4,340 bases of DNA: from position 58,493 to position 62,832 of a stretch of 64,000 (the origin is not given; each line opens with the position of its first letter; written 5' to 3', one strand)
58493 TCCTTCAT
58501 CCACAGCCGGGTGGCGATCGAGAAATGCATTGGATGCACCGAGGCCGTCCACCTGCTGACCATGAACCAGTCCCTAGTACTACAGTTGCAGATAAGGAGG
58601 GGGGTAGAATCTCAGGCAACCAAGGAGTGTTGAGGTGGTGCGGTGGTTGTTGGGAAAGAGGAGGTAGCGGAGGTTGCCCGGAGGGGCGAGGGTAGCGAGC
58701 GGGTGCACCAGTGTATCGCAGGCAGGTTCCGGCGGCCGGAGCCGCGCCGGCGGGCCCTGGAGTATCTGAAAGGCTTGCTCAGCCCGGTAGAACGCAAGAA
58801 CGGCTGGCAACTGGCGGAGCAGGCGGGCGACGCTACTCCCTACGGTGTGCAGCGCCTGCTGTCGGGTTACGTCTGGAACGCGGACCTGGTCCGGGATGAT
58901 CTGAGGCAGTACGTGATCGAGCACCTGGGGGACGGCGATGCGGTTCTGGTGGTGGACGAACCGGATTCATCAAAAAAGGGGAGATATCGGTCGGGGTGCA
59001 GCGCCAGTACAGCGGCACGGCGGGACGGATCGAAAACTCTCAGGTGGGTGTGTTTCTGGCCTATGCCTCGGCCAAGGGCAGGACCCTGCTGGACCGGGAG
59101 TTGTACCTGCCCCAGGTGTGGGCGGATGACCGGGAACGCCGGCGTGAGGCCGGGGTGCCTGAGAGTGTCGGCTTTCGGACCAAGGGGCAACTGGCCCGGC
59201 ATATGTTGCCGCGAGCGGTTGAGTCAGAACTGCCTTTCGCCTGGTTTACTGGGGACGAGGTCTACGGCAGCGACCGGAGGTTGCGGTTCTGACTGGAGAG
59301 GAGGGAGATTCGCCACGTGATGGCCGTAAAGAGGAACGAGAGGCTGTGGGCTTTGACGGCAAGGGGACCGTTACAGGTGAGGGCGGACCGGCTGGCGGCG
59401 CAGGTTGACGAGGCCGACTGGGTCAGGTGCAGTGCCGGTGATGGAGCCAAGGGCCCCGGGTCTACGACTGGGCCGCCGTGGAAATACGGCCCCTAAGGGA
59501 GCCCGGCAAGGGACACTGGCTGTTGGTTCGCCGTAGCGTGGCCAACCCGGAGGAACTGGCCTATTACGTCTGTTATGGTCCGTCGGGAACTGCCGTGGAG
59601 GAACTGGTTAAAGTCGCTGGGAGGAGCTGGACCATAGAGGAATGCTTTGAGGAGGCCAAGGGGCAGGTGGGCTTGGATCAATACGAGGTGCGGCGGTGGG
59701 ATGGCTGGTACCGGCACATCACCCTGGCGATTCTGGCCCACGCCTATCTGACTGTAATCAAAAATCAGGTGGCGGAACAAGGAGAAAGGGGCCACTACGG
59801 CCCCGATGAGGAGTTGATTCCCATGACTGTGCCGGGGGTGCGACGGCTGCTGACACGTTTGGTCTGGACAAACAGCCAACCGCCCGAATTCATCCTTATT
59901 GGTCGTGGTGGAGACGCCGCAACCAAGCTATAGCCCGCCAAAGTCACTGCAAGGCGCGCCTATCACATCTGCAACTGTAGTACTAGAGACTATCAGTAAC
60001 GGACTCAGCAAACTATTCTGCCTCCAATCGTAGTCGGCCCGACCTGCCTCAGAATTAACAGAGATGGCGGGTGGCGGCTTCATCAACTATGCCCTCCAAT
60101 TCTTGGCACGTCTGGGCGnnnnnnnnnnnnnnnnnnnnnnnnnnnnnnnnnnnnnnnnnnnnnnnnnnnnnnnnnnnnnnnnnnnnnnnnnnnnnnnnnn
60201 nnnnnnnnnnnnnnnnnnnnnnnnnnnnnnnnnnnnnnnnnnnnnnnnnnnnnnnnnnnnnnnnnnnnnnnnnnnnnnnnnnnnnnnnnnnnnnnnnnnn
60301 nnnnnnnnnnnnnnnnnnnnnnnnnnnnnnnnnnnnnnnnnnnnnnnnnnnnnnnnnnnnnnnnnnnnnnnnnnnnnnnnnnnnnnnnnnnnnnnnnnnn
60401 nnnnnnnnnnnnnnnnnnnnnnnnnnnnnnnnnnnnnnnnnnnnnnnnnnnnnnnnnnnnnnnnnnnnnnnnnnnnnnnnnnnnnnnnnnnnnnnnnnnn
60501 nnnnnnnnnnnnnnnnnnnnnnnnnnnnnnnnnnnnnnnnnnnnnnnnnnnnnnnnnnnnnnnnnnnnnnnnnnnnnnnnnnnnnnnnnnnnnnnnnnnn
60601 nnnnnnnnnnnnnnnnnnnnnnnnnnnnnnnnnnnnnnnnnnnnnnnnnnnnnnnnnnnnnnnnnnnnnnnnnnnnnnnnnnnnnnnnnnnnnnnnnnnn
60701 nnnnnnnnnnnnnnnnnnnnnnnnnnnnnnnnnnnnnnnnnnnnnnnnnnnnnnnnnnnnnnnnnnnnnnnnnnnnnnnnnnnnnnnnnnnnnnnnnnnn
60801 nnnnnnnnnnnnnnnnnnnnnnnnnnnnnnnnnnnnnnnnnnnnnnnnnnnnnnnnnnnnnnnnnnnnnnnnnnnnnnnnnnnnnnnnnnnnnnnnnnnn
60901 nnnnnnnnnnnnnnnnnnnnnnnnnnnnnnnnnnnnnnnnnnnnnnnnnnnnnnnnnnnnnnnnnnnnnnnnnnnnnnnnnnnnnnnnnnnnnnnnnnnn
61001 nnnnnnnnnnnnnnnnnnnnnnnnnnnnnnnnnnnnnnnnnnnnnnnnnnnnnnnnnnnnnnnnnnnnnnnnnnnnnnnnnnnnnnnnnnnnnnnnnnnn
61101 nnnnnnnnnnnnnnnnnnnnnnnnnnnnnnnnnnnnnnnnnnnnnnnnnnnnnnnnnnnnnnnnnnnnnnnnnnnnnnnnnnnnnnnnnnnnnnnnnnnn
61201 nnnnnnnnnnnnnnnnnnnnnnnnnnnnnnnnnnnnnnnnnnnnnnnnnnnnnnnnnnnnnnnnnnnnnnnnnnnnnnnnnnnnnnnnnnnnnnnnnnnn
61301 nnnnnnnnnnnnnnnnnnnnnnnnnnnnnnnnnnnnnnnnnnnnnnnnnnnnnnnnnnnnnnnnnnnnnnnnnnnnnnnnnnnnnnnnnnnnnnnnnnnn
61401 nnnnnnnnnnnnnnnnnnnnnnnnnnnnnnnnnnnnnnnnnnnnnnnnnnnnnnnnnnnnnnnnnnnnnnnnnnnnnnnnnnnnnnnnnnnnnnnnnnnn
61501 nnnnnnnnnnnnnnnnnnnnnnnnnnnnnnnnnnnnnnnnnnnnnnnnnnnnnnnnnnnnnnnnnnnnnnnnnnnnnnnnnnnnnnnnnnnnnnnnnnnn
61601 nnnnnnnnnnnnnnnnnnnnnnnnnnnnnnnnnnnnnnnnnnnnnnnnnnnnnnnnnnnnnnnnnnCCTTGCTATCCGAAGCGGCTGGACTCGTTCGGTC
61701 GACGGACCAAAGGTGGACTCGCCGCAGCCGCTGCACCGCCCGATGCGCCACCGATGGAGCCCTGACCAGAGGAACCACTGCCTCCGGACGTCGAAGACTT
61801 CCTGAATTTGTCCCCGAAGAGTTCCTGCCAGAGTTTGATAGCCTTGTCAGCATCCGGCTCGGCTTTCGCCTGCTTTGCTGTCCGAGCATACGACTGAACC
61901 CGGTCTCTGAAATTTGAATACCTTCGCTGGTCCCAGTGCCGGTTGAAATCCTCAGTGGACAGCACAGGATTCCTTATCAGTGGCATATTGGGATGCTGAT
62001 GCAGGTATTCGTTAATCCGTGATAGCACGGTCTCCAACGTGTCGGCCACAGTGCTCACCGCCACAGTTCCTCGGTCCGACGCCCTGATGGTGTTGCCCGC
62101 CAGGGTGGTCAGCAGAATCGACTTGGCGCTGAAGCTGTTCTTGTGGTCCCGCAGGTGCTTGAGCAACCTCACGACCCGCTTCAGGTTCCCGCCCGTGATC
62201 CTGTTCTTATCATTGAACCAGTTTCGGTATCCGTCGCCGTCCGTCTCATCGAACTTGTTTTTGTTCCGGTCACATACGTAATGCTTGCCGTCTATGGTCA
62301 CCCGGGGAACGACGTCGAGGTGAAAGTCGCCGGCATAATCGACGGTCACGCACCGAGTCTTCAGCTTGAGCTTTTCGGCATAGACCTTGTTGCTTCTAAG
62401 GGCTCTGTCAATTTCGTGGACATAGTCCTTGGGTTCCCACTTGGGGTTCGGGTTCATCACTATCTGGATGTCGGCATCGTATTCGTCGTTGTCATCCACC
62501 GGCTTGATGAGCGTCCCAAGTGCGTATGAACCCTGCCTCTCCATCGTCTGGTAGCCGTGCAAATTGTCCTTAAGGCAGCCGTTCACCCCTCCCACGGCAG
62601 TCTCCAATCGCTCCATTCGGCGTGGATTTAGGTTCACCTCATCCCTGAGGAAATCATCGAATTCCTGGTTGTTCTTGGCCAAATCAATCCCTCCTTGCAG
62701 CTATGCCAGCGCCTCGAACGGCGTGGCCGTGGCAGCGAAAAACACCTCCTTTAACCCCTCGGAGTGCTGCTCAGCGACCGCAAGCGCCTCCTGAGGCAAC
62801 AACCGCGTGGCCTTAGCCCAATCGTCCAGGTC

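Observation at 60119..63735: CBASS anti-phage operon: patatin effector, CD-NTase, E2-E1 conjugating enzyme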

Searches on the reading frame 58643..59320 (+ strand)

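Call 15: search_protein_families(library=pfam, proteins=[window:58643-59320:+], max_evalue=0.001)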
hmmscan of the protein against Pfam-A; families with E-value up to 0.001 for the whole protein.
window:58643-59320:+ (225 aa): 1 family
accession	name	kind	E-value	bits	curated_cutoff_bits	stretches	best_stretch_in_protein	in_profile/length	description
PF13546.12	DDE_5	-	6e-09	36.3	27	1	28-115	5-93/272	DDE superfamily endonuclease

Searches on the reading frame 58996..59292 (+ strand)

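Call 15: search_protein_families(library=pfam, proteins=[window:58996-59292:+], max_evalue=0.001)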
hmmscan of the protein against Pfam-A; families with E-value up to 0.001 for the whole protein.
window:58996-59292:+ (98 aa): 1 family
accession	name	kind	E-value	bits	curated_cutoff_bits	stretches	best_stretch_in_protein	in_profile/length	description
PF13546.12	DDE_5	-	4.5e-22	79.3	27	1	2-97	98-194/272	DDE superfamily endonuclease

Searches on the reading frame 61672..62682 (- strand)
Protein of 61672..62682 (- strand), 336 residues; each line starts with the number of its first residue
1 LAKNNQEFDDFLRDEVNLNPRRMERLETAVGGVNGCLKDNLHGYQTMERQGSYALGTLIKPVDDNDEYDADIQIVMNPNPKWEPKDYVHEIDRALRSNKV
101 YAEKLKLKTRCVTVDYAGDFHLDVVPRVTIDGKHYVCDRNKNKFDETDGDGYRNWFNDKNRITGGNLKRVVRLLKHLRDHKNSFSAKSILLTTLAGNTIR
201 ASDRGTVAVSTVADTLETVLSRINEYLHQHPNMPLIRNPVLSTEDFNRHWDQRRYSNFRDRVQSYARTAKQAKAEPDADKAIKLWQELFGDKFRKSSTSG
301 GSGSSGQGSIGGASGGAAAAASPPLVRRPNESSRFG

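Call 3: search_protein_families(library=pfam, proteins=[window:61672-62682:-], max_evalue=0.01)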
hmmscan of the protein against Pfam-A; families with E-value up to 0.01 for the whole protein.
window:61672-62682:- (336 aa): 2 families
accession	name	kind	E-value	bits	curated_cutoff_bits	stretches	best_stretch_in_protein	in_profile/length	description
PF18144.7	SMODS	-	5.3e-30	105.2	26.5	1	4-160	3-164/164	Second Messenger Oligonucleotide or Dinucleotide Synthetase domain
PF21654.3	DncV-like_NTFase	-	2.9e-12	47.8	24.9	1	48-124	4-87/90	Cyclic GMP-AMP synthase DncV-like, nucleotidyltransferase domain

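Call 4: search_protein_families(library=padloc, proteins=[window:61672-62682:-], max_evalue=0.01)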
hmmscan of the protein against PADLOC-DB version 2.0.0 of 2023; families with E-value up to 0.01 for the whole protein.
window:61672-62682:- (336 aa): 43 families (the best 25 are shown)
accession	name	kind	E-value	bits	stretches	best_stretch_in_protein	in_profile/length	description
PDLC00793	Cyclase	-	7.9e-110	366.1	1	3-299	2-303/462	oligonucleotide-cyclase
PDLC00787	Cyclase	-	1.3e-106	354.7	1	3-310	2-318/333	oligonucleotide-cyclase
PDLC00798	Cyclase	-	2e-59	199.8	1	3-295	2-297/344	oligonucleotide-cyclase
PDLC00780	Cyclase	-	3.7e-41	139.5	2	8-161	9-184/388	oligonucleotide-cyclase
PDLC00815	Cyclase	-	9.9e-40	134.9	2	14-161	21-176/393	oligonucleotide-cyclase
PDLC00774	Cyclase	-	1.7e-39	133.8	1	1-299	1-291/316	oligonucleotide-cyclase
PDLC00816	Cyclase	-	1.1e-36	124.8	2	14-161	23-179/542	oligonucleotide-cyclase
PDLC00773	Cyclase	-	1.1e-35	121.8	1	50-306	51-309/334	oligonucleotide-cyclase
PDLC00822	Cyclase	-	1.2e-34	118.3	2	135-308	185-357/375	oligonucleotide-cyclase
PDLC00770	Cyclase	-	7.5e-29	98.9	2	47-134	54-146/509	oligonucleotide-cyclase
PDLC00795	Cyclase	-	1.4e-25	88.1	1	30-299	30-322/340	oligonucleotide-cyclase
PDLC00823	Cyclase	-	1.2e-24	85.4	1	6-295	7-283/285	oligonucleotide-cyclase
PDLC00824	Cyclase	-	3.6e-24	83.4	1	50-290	60-309/466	oligonucleotide-cyclase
PDLC00778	Cyclase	-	1.4e-23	81.5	1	23-296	34-305/455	oligonucleotide-cyclase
PDLC00800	Cyclase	-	1.8e-19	68.4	1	47-133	63-151/420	oligonucleotide-cyclase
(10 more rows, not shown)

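Call 5: search_protein_families(library=ncbifam, proteins=[window:61672-62682:-], max_evalue=0.01)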
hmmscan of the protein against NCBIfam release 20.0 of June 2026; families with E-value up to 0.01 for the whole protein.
window:61672-62682:- (336 aa): 3 families
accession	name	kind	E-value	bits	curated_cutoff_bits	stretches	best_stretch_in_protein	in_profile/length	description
NF041078.1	cGAS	equivalog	2.1e-29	102.7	150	2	139-293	194-338/339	CBASS cGAMP synthase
NF041117.1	CBASS_cyclase_b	equivalog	1.1e-19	71.1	200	1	14-290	6-275/275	CBASS oligonucleotide cyclase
NF041116.1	CBASS_cyclase_a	equivalog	4.5e-17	62.1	200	1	5-293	1-317/317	CBASS oligonucleotide cyclase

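Call 6: search_solved_structures(query=window:61672-62682:-, max_evalue=0.001, show_alignments=2)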
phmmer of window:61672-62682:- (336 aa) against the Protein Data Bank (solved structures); distinct sequences matched with E-value up to 0.001: 14.
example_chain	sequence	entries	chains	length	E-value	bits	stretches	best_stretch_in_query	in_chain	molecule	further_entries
9sa4_A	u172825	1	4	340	6.7e-17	64.8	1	50-300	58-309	CD-NTase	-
9sa5_A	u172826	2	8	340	2.9e-16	62.8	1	50-300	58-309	CD-NTase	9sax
9woo_A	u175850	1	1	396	1.4e-11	47.4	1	167-275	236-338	Cyclic GMP-AMP synthase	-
7ljl_A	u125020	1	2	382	8.2e-11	44.8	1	137-306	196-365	Cyclic AMP-AMP-GMP synthase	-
7d48_A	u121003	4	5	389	8.8e-11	44.7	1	137-306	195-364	Cyclic AMP-AMP-GMP synthase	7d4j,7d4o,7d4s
7to3_C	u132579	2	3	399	8.8e-11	44.7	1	137-306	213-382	Cyclic AMP-AMP-GMP synthase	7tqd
7ljo_A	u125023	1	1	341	3.7e-10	42.7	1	48-296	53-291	CD-NTase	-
7d4u_A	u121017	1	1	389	4.8e-10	42.3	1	137-306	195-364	Cyclic AMP-AMP-GMP synthase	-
8hsb_A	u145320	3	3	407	3e-09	39.7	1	16-159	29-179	CdnG | SmCdnG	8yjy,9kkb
7ljm_A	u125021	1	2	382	6.4e-09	38.6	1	137-306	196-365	CD-NTase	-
8ysn_A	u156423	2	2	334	2.9e-08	36.5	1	47-311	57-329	Nucleotidyltransferase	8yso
8ysc_A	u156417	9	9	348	4.6e-07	32.5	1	48-302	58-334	Nucleotidyltransferase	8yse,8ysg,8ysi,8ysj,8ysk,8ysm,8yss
8ysd_A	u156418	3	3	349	4.7e-07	32.5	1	48-302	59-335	Nucleotidyltransferase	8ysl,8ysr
7ljn_A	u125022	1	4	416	3.7e-05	26.2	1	49-127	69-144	CD-NTase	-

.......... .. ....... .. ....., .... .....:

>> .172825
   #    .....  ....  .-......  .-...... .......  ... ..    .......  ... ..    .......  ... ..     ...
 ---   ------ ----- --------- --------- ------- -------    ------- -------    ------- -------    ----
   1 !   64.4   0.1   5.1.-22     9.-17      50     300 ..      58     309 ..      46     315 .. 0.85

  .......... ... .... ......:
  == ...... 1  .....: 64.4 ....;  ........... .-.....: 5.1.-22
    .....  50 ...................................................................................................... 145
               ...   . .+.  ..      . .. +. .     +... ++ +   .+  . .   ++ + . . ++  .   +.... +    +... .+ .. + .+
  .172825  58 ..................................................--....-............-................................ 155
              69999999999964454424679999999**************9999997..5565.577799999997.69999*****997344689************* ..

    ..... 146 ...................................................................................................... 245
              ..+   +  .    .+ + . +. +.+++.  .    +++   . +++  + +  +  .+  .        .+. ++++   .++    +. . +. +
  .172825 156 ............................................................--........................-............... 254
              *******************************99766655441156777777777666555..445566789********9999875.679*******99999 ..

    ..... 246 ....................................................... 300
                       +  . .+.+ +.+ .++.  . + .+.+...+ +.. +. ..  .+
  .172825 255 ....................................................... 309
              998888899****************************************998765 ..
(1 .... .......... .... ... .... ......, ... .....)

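Call 60: predict_structure(alignment_id=A3)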
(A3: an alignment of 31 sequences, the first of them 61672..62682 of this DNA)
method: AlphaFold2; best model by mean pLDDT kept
length: 336 residues; sequences in the alignment: 31
mean_pLDDT: 85.5   pTM: 0.82
mean pLDDT of the five models: 85.5, 77.2, 76.3, 76.0, 73.4
residues with pLDDT >= 90: 247; 70-90: 44; 50-70: 3; < 50: 42
segments of 3 or more residues with pLDDT < 50: 296-336
pLDDT, mean of each block of 10 residues (from residue 1): 77 92 95 98 97 94 84 97 98 97 96 93 97 94 94 97 98 95 86 97 97 98 97 92 85 92 97 92 93 60 27 24 28 28
secondary structure, 60 per line:
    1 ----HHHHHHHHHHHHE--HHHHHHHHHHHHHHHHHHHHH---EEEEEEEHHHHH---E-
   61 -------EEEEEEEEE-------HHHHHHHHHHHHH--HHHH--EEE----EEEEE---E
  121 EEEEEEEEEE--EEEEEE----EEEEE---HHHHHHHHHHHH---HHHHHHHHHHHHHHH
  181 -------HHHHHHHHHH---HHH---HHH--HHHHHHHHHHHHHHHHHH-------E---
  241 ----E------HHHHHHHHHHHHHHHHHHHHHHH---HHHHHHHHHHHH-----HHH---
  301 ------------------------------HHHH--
elements in order: H5-16 H20-40 E44-50 H51-55 E68-76 H84-96 H99-102 E105-107 E112-116 E120-130 E133-138 E143-147 H151-162 H166-180 H188-197 H212-229 H252-274 H278-289 H331-334

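Call 63: fold_search(model_id=the predicted structure, library=pdb)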
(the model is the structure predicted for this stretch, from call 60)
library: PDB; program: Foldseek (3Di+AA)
matches with E <= 10: 535; with E <= 0.001: 167
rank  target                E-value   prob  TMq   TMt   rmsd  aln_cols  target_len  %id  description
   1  7d4j                  5.2e-16  1.00  0.75  0.73   3.4       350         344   18  ddATP complex of cyclic trinucleotide synthase CdnD (released 2021-03-17)
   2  7d48                  1.3e-15  1.00  0.75  0.71   4.9       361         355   18  apo-form cyclic trinucleotide synthase CdnD (released 2021-03-17)
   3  7ljo                  2.2e-15  1.00  0.69  0.78   3.7       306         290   22  Structure of the Bacteroides fragilis CD-NTase CdnB in complex with ADP (released 2021-06-02)
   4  6p8v_G                3.7e-15  1.00  0.64  0.67   4.6       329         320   19  Structure of E. coli MS115-1 HORMA:CdnC:Trip13 complex (released 2019-12-25)
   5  7ljl_A                5.7e-15  1.00  0.74  0.72   4.6       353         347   19  Structure of the Enterobacter cloacae CD-NTase CdnD in complex with ATP (released 2021-06-02)
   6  6p80                  8.2e-15  1.00  0.65  0.68   4.5       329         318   19  Structure of E. coli MS115-1 CdnC + ATP (released 2019-12-25)
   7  7ljl_B                9.7e-15  1.00  0.75  0.72   4.2       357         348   19  Structure of the Enterobacter cloacae CD-NTase CdnD in complex with ATP (released 2021-06-02)
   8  7d4u                  1.1e-14  1.00  0.75  0.73   2.7       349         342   18  ATP complex with double mutant cyclic trinucleotide synthase CdnD (released 2021-03-17)
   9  6u7b_A                1.3e-14  1.00  0.64  0.68   5.3       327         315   18  Structure of E. coli MS115-1 CdnC:HORMA-deltaN complex (released 2019-12-25)
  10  7d4s                  1.8e-14  1.00  0.74  0.72   3.6       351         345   18  apo-form cyclic trinucleotide synthase CdnD (released 2021-03-17)
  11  7d4o_B                2.3e-14  1.00  0.74  0.72   4.6       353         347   19  cyclic trinucleotide synthase CdnD in complex with ATP and ADP (released 2021-03-17)
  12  7to3_C                3.0e-14  1.00  0.75  0.71   5.8       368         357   18  Structure of Enterobacter cloacae Cap2-CdnD02 2:2 complex (released 2023-01-11)
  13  7d4o_A                3.5e-14  1.00  0.74  0.72   4.3       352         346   19  cyclic trinucleotide synthase CdnD in complex with ATP and ADP (released 2021-03-17)
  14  7ljm_A                5.0e-14  1.00  0.74  0.72   4.8       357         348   18  Structure of the Salmonella enterica CD-NTase CdnD in complex with GTP (released 2021-06-02)
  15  8hsb_A                8.1e-14  1.00  0.66  0.60   4.9       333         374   21  Cryo-EM Structure of CdnG-E2 complex from Serratia marcescens (UltrAuFoil) (released 2024-05-01)
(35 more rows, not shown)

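Call 77: find_homologous_proteins(query=window:61672-62682:-, max_evalue=0.00001)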
Query window:61672-62682:- (336 aa): 1233 proteins with E <= 0.00001 among 8000 candidates; the best 120 are listed.
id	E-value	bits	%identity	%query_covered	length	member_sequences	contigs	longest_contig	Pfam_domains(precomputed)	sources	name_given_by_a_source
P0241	1.5e-204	697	90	100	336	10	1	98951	PF18144.8,PF21654.4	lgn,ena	-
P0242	2.9e-200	682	88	100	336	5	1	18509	PF18144.8,PF21654.4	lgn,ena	-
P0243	3.8e-194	662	85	100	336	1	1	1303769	PF18144.8,PF21654.4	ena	-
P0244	9.9e-190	648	84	100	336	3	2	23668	PF18144.8,PF21654.4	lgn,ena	-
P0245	8.1e-182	622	80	100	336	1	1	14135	PF18144.8,PF21654.4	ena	-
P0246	8.5e-182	622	80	100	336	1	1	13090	PF18144.8,PF21654.4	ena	-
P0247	1.1e-181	621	81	100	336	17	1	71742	PF18144.8,PF21654.4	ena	-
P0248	1.4e-181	621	80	100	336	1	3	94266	PF18144.8,PF21654.4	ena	-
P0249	1.5e-181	621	81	100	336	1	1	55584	PF18144.8,PF21654.4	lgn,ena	-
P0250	1.9e-181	621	80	100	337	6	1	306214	PF18144.8,PF21654.4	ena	-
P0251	3.2e-181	620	80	100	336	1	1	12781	PF18144.8,PF21654.4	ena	-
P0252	9.2e-181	618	80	100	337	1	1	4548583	PF18144.8,PF21654.4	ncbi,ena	-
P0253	2.2e-180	617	80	100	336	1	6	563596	PF18144.8,PF21654.4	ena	-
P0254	2.7e-180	617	79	100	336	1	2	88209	PF18144.8,PF21654.4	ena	-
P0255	2.8e-180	617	81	100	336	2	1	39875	PF18144.8,PF21654.4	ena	-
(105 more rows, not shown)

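Call 78: search_solved_structures(query=A3, max_evalue=0.01, show_alignments=2)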
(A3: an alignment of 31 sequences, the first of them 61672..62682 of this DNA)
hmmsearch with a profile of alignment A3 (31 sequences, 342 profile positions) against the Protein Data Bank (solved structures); distinct sequences matched with E-value up to 0.01: 17.
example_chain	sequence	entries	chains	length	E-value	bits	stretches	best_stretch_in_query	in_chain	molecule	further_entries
9sa4_A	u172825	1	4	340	1.3e-20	77.2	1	50-301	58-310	CD-NTase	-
9sa5_A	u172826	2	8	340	7.8e-20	74.7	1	50-301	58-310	CD-NTase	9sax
8hsb_A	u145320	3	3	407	8.8e-18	68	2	14-159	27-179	CdnG | SmCdnG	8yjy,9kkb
9woo_A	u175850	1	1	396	1.4e-16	64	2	167-263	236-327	Cyclic GMP-AMP synthase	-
7ljo_A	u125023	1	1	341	5.9e-13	52.1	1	1-302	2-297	CD-NTase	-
7d48_A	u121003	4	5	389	1e-09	41.4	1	138-311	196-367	Cyclic AMP-AMP-GMP synthase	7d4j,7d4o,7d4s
7ljl_A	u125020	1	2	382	1.2e-09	41.2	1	138-306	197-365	Cyclic AMP-AMP-GMP synthase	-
7to3_C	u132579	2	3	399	1.3e-09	41.1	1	138-306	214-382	Cyclic AMP-AMP-GMP synthase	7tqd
8ysn_A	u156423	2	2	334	6.3e-09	38.9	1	20-301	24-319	Nucleotidyltransferase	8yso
8ysd_A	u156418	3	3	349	7.6e-09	38.6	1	20-301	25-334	Nucleotidyltransferase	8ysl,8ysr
8ysc_A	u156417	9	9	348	7.6e-09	38.6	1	20-301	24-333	Nucleotidyltransferase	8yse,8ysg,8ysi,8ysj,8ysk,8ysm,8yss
7d4u_A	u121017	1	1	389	8.3e-09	38.5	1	138-311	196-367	Cyclic AMP-AMP-GMP synthase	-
7ljn_A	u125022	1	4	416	1.2e-08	37.9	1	48-127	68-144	CD-NTase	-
6p80_A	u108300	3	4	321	8.1e-07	31.9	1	6-294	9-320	E. coli MS115-1 NucC | E. coli MS115-1 CdnC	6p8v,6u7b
7ljm_A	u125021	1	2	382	6.6e-06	28.9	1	138-300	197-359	CD-NTase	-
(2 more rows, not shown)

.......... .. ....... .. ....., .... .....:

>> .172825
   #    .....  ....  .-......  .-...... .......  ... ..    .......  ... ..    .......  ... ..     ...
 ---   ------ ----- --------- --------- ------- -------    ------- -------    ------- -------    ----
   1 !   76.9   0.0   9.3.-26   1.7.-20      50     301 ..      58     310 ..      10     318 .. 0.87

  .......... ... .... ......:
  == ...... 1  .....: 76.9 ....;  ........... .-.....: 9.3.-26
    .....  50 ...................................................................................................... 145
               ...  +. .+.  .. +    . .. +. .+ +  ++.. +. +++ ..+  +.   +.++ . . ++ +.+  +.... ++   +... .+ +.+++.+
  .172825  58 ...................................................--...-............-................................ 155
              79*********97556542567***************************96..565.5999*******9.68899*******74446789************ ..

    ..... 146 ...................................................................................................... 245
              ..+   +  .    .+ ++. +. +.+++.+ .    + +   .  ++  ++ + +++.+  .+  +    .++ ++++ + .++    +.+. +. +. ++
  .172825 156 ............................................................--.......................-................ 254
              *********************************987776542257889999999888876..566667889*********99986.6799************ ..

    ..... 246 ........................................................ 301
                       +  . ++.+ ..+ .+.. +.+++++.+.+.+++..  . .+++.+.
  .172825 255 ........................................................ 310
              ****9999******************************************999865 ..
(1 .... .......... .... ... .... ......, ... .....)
